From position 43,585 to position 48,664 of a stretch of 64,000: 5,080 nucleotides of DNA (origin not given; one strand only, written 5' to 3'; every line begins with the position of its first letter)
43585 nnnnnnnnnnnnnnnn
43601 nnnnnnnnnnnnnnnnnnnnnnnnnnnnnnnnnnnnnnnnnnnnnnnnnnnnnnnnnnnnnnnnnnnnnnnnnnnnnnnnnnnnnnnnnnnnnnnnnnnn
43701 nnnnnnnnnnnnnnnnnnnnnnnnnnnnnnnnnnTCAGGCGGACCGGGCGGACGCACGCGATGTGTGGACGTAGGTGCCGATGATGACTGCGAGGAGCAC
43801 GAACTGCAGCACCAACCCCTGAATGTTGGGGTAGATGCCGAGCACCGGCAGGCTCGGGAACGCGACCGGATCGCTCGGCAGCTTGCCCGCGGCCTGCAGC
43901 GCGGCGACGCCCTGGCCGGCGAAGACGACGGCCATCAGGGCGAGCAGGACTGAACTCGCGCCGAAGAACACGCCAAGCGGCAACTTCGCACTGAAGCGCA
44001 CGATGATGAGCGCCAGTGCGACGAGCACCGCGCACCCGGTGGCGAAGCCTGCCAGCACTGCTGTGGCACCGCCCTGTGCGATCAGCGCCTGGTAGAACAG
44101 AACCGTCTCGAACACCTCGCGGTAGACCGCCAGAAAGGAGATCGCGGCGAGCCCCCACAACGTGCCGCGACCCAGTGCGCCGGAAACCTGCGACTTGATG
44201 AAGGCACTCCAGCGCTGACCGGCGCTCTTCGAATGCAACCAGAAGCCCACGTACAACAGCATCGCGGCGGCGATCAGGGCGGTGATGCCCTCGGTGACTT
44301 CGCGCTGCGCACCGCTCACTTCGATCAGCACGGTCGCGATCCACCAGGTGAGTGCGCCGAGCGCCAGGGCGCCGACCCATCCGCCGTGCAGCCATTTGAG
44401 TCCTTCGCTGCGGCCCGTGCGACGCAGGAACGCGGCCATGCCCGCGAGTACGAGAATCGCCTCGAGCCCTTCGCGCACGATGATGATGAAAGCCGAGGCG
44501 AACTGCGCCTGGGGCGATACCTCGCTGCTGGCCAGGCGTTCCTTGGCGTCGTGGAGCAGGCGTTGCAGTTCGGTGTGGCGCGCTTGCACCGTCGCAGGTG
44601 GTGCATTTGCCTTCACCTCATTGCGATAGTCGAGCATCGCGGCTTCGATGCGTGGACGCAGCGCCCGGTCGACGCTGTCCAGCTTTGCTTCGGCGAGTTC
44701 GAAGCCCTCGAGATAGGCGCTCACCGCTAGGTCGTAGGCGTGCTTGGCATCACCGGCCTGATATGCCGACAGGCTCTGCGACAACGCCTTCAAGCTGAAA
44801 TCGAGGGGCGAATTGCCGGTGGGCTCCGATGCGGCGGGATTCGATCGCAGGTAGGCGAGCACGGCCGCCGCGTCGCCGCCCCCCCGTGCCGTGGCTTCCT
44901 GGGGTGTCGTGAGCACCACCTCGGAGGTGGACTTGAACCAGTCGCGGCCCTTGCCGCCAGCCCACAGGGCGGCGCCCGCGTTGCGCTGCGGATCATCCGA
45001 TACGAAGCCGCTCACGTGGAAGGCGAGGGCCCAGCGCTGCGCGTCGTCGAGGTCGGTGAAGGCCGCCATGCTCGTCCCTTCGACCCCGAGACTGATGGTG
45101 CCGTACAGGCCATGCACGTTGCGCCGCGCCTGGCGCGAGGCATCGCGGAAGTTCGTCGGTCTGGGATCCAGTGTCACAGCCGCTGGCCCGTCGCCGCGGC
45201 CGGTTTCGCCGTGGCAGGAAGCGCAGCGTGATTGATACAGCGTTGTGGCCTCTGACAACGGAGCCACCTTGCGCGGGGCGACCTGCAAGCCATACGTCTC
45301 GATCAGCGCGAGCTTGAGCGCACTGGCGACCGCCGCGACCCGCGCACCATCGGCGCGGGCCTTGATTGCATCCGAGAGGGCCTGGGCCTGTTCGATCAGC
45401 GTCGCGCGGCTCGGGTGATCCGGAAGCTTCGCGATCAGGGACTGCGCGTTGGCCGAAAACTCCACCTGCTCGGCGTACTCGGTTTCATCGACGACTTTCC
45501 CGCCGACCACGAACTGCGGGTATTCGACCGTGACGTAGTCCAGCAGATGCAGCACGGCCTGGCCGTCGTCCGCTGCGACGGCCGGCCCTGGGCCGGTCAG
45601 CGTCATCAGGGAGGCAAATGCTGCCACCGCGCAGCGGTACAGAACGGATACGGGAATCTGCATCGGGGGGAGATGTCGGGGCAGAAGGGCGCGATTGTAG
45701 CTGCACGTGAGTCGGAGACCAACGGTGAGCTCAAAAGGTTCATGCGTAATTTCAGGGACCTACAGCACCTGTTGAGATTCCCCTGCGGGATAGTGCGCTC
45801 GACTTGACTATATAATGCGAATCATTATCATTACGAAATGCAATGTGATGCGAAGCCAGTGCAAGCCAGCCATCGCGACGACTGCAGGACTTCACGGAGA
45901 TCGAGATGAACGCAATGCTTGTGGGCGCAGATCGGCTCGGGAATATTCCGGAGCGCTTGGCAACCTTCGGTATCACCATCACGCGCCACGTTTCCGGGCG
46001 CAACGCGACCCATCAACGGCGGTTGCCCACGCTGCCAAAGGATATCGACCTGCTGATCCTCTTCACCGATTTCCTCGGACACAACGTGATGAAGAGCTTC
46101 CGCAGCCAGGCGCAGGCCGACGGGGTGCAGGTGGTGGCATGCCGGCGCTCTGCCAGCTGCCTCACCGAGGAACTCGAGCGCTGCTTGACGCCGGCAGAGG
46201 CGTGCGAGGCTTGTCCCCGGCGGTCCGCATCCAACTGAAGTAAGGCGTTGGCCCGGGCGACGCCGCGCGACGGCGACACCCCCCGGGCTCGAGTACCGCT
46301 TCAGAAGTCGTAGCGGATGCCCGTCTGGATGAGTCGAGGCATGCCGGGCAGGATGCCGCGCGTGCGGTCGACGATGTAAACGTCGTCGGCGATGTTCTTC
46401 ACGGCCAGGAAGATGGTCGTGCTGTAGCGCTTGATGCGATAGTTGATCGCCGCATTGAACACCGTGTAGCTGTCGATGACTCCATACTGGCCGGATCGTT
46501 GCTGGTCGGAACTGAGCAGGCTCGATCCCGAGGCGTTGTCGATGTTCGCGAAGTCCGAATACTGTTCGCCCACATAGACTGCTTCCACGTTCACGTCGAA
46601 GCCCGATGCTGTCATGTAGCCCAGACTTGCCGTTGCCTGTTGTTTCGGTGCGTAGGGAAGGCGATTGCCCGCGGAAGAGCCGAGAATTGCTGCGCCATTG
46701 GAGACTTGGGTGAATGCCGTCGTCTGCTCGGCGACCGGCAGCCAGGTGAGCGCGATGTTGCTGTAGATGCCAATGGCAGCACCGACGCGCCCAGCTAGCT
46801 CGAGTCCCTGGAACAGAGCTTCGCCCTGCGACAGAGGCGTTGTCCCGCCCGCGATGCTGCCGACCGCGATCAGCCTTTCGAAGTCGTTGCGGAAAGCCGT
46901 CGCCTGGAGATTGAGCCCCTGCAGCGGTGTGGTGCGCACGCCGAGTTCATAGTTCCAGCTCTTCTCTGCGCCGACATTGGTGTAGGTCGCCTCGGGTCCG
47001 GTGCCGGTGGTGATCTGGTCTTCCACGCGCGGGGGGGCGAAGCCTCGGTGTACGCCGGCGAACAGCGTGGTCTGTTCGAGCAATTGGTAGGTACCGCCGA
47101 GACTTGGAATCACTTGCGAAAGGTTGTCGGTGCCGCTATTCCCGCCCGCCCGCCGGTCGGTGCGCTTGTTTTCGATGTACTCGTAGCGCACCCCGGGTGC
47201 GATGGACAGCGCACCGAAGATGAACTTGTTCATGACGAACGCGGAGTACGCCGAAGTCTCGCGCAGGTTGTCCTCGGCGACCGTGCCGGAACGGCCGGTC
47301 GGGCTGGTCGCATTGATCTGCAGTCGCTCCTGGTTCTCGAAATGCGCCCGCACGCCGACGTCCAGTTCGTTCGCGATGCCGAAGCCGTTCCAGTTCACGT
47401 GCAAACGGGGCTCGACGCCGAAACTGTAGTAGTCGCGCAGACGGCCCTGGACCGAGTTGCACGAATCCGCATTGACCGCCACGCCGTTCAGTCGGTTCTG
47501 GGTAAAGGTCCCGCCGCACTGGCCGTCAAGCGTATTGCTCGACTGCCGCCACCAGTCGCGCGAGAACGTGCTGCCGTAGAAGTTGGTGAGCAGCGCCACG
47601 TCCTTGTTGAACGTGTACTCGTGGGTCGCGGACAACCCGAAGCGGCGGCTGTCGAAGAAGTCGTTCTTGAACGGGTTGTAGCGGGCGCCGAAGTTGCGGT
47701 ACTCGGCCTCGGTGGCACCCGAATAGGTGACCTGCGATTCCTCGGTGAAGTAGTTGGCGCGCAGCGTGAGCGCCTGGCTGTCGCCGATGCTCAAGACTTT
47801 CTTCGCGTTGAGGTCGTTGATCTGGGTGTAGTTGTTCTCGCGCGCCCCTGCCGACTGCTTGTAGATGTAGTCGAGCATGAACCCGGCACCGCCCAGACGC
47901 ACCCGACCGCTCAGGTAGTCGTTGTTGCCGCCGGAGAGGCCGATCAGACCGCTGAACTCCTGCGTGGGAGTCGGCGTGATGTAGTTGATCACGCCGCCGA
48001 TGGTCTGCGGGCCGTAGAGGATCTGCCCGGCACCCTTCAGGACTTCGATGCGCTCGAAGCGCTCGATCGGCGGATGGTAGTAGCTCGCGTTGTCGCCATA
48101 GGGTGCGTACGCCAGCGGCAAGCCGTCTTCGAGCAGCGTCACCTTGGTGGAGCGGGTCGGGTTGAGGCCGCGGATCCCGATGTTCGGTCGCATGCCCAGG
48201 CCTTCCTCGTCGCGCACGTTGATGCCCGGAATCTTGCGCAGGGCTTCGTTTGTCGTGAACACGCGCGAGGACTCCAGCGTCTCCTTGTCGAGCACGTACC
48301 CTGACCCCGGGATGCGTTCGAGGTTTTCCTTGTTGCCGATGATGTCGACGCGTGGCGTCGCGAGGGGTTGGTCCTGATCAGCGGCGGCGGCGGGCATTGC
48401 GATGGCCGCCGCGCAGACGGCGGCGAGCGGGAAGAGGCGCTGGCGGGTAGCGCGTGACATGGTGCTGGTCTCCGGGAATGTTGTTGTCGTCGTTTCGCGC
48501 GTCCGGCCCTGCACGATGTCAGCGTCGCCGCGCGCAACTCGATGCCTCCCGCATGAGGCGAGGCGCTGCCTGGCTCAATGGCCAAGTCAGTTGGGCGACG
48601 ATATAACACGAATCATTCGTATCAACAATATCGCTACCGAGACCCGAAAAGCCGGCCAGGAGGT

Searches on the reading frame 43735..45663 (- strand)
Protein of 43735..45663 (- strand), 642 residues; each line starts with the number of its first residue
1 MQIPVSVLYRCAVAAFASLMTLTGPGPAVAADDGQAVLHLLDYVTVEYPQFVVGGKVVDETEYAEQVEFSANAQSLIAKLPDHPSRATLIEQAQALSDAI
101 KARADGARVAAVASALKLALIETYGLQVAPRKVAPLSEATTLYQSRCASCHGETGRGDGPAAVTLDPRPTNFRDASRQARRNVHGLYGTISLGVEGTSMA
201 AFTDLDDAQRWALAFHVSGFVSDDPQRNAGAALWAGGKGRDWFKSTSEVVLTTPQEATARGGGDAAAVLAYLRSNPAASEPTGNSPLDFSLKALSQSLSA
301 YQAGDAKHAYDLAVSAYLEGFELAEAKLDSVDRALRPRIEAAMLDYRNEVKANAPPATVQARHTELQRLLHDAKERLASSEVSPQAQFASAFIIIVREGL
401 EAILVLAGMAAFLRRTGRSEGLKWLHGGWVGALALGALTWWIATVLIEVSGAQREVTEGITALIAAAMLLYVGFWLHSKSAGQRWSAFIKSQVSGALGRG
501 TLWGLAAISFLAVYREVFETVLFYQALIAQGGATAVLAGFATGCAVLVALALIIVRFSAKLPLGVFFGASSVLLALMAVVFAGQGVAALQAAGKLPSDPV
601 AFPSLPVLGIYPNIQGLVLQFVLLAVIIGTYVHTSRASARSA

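Call 43: search_protein_families(library=pfam, proteins=[window:43735-45663:-], max_evalue=0.0001)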
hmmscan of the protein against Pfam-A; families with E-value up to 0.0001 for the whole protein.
window:43735-45663:- (642 aa): 3 families
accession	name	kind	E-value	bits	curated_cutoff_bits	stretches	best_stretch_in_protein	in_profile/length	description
PF03239.20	FTR1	-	5.3e-26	92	25.3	2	382-504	117-237/284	Iron permease FTR1 family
PF00034.26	Cytochrom_C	-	4.6e-10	41.1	21.3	1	139-217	4-86/90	Cytochrome c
PF13442.11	Cytochrome_CBB3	-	4.4e-07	30.6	27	1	137-214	4-65/68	Cytochrome C oxidase, cbb3-type, subunit III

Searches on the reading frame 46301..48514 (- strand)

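Call 43: search_protein_families(library=pfam, proteins=[window:46301-48514:-], max_evalue=0.0001)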
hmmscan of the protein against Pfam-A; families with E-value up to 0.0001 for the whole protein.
window:46301-48514:- (737 aa): 2 families
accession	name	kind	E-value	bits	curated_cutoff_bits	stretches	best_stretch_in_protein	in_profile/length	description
PF00593.30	TonB_dep_Rec_b-barrel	-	7.7e-44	151.7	27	1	244-708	10-436/436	TonB dependent receptor-like, beta-barrel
PF07715.20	Plug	-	3.1e-20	73.1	23.9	1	66-175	3-107/107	TonB-dependent Receptor Plug Domain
